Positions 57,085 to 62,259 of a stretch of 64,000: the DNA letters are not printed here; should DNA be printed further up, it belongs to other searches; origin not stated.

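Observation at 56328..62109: A single 1624-aa protein fuses a Ser/Thr kinase, STAND NTPase, TPRs, GAF and a sigma-54 activator, next to a sigma-54-driven HD-GYP gene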

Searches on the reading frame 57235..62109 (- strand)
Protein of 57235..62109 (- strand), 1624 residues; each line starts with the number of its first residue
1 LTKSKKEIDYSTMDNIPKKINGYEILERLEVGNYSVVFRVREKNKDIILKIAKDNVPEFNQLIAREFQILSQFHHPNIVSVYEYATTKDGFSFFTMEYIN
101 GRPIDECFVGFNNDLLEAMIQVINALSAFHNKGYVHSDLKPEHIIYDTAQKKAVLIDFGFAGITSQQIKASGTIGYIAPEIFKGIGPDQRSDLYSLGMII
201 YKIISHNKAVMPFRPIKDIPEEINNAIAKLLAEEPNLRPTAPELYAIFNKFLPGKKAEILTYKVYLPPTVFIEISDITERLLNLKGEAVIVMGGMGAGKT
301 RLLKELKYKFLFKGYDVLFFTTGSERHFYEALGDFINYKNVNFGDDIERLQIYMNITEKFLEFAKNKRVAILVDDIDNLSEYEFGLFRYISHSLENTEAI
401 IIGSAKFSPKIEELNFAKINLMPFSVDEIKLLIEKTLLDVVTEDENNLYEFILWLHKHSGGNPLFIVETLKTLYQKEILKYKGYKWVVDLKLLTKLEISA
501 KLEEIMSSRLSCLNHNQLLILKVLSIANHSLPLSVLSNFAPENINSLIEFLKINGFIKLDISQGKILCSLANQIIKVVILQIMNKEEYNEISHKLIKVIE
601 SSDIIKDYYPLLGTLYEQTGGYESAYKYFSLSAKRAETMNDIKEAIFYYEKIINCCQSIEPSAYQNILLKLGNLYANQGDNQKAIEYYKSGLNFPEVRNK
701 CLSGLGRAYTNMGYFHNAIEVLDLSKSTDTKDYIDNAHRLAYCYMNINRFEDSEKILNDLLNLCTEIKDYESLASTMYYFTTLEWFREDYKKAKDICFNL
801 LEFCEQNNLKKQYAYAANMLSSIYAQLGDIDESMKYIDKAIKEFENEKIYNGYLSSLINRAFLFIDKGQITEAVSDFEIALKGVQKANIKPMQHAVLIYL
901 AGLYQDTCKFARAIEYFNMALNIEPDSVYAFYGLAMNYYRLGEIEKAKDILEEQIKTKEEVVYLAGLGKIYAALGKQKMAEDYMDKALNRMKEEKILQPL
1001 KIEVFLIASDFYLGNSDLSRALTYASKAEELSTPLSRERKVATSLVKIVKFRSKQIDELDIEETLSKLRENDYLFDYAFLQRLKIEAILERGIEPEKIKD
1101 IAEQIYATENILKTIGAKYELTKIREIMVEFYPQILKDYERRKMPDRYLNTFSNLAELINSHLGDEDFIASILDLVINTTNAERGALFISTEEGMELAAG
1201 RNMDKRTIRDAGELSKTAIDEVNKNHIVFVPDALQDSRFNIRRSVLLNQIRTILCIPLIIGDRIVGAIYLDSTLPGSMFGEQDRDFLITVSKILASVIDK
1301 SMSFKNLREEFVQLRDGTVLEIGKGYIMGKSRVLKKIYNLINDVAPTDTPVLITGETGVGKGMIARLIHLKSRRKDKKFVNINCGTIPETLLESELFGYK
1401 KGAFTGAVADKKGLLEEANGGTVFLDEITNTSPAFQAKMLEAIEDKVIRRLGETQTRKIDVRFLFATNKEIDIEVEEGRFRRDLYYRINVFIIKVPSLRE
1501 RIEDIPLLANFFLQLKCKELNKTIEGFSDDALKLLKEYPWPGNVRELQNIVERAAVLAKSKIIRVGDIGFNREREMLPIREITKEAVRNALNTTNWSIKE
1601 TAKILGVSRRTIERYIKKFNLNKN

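Call 3: search_protein_families(library=pfam, proteins=[window:57235-62109:-], max_evalue=0.01)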
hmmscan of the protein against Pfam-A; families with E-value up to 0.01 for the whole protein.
window:57235-62109:- (1624 aa): 53 families (the best 25 are shown)
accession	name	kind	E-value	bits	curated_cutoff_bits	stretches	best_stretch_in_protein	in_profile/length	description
PF00158.32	Sigma54_activat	-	3.9e-65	219.1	20.2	1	1327-1493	1-167/168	Sigma-54 interaction domain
PF00069.31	Pkinase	-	1.4e-32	113.6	31.7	1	23-211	1-198/263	Protein kinase domain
PF25601.1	AAA_lid_14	-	6.5e-25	87.2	27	1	1499-1568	1-70/87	AAA+ ATPase lid domain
PF13424.12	TPR_12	-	3.2e-23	82.2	30.1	4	737-795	5-66/77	Tetratricopeptide repeat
PF07719.23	TPR_2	-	8e-23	79.1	27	0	667-689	3-25/34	Tetratricopeptide repeat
PF13181.12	TPR_8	-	8.8e-21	72.7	25.7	1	816-842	3-29/34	Tetratricopeptide repeat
PF14532.12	Sigma54_activ_2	-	4.5e-20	72.7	25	1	1328-1498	1-138/138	Sigma-54 interaction domain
PF07714.23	PK_Tyr_Ser-Thr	-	3.8e-16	59.6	23.1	1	25-213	3-207/258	Protein tyrosine and serine/threonine kinase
PF13428.12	TPR_14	-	5.8e-15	54.7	23.5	0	667-693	3-29/44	Tetratricopeptide repeat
PF14559.12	TPR_19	-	1.6e-14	54.4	25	1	909-957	6-54/68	Tetratricopeptide repeat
PF00515.34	TPR_1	-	4.7e-14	51.9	27.8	1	668-690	4-26/34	Tetratricopeptide repeat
PF01590.32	GAF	-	3.7e-11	44.1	22.4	1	1167-1296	4-131/133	GAF domain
PF13176.12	TPR_7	-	4.6e-11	42.3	27.9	0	668-690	2-24/36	Tetratricopeptide repeat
PF13174.12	TPR_6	-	2.3e-09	37.7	26.3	0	929-953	1-25/33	Tetratricopeptide repeat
PF13191.12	AAA_16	-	3.3e-09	37.9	32.6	1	285-395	23-160/167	AAA ATPase domain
PF13185.12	GAF_2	-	5.5e-09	36.8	28.6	1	1166-1299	5-136/136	GAF domain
PF02954.25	HTH_8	-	2.6e-08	33.9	22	1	1579-1619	2-42/42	Bacterial regulatory protein, Fis family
PF13492.12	GAF_3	-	5.1e-08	33.8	27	1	1166-1299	3-128/129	GAF domain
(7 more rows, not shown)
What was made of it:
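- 61345..62043 (-): Hanks-type Ser/Thr kinase domain (aa 23-255). It is non-RD (HSD), has His in place of the catalytic-loop Asn, and has a degenerate Gly-loop. Pfam Pkinase 1.4e-32 (call 3).
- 60355..61272 (-): STAND nucleotide-binding oligomerisation domain (aa ~280-585): Walker A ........, Walker B ILVDD, GGNPLF. AAA_16 and AAA_22 hits (call 3).
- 58810..60342 (-): Arm plus TPR array (aa ~590-1100), the presumed sensor. TPR_MalT scores 34.6 bits, below its cut-off of 45 (call 3).
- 58213..58614 (-): GAF domain (aa 1166-1299). Pfam GAF 3.7e-11, GAF_2 and GAF_3 (call 3).
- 57406..58131 (-): Sigma-54 activator AAA+ core plus lid (aa 1327-1568): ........, GAFTGA, DE, R-fingers, sensor II. Sigma54_activat 3.9e-65 and AAA_lid_14 6.5e-25 (call 3).
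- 57253..57375 (-): Fis-type HTH (aa 1579-1619), recognition helix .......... HTH_8 2.6e-8 (call 3).
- On Bacterial enhancer-binding protein (sigma-54 activator): Sigma54_activat 3.9e-65, full length 1-167/168 (call 3).
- On Hanks-type (eukaryote-like) Ser/Thr protein kinase: Pkinase 113.6 bits, cut-off 31.7 (call 3).
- On STAND NTPase (MalT/PknK subfamily): AAA_16 above its cut-off (call 3).
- Closest known: MalT. Different: The TPR_MalT Pfam score is below its cut-off (call 3).
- Checked: Pfam, megaprotein (call 3): Pkinase aa 23-211 (1.4e-32); AAA_16 aa 285-395 (37.9 bits, cut-off 32.6); many TPR families across aa ~667-994; GAF aa 1167-1296 (3.7e-11); Sigma54_activat aa 1327-1493 (3.9e-65); AAA_lid_14 aa 1499-1568; HTH_8 aa 1579-1619 (2.6e-8).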

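Call 4: search_protein_families(library=ncbifam, proteins=[window:57235-62109:-], max_evalue=0.01)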
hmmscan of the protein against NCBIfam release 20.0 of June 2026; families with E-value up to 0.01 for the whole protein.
window:57235-62109:- (1624 aa): 65 families (the best 25 are shown)
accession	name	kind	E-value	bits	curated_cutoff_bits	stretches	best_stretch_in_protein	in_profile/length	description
TIGR01817.1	nifA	equivalog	2.1e-101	340.3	528.85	1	1154-1576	9-446/534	nif-specific transcriptional activator NifA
NF038308.1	RNA_repair_RtcR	equivalog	2.6e-92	310.4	650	1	1233-1571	95-435/530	RNA repair transcriptional activator RtcR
TIGR02915.1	PEP_resp_reg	equivalog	3.1e-92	309.7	502.6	1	1292-1621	107-444/445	PEP-CTERM-box response regulator transcription factor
NF003451.0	PRK05022.1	equivalog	2.3e-91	307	476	1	1252-1572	114-436/512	nitric oxide reductase transcriptional regulator NorR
NF041552.1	TF_PrdR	equivalog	4.2e-85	286.2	795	1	1304-1619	251-576/577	sigma-54 dependent transcriptional regulator PrdR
NF008469.0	PRK11361.1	equivalog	6.8e-81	272.3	714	1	1295-1575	113-393/461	acetoacetate metabolism transcriptional regulator AtoC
NF007689.0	PRK10365.1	equivalog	1.6e-80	271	760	1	1327-1612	141-435/441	sigma-54-dependent response regulator transcription factor ZraR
NF041906.1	V4R_TF_MobR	exception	9.3e-79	265.3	999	1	1328-1618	235-543/544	phenol degradation transcriptional regulator MobR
NF050807.1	TransRegFlbDCaul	equivalog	2.1e-78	264.2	750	1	1330-1585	123-377/454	sigma-54-dependent transcriptional regulator FlbD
NF049963.1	RespRegFlgRCampy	domain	2.1e-77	260.8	750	1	1328-1621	137-429/429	fla regulon two-component system response regulator FlgR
TIGR02974.1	phageshock_pspF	equivalog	1.1e-75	254.9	443.55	1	1328-1564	2-239/336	phage shock protein operon transcriptional activator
TIGR01818.1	ntrC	equivalog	1.3e-75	255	558.6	1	1325-1568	134-377/463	nitrogen regulation protein NR(I)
NF041946.1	LuxO_transreg_Vib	equivalog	6e-75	252.8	800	1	1324-1564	133-372/463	quorum-sensing sigma-54 dependent transcriptional regulator LuxO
TIGR02329.1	propionate_PrpR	equivalog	4e-73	246.8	499.2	1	1327-1617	214-525/526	propionate catabolism operon regulatory protein PrpR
NF011695.0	PRK15115.1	equivalog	4.8e-73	246.4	763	1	1292-1621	103-438/445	two-component system response regulator GlrR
NF011953.0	PRK15424.1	equivalog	3.2e-70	237.2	703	1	1324-1619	218-534/538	propionate catabolism operon regulatory protein PrpR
NF008085.0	PRK10820.1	equivalog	3.5e-66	223.9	576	1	1327-1573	206-452/520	transcriptional regulator TyrR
NF008622.0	PRK11608.1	equivalog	1.7e-62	211.4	529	1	1327-1568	8-250/329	phage shock protein operon transcriptional activator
NF008176.1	PRK10923.1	equivalog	8.1e-61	206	620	1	1324-1568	137-381/469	nitrogen regulation protein NR(I)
NF008485.2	PRK11388.1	equivalog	1.4e-57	195.4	551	1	1327-1623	334-639/643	dihydroxyacetone kinase operon transcriptional regulator DhaR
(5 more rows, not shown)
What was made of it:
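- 58213..58614 (-): The NifA model TIGR01817 aligns over aa 1154-1576 at 340 bits, below its cut-off of 529 (call 4).
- On NifA / NorR / FhlA equivalogs: nifA 340 against 529; NorR 307 against 476; FhlA 239 against 830 (call 4).
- Closest known: GAF-type bacterial enhancer-binding proteins. Same: NifA is the best NCBIfam model (call 4).
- Closest known: GAF-type bacterial enhancer-binding proteins. Different: The scores fall below the NifA, NorR and FhlA equivalog cut-offs (call 4).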
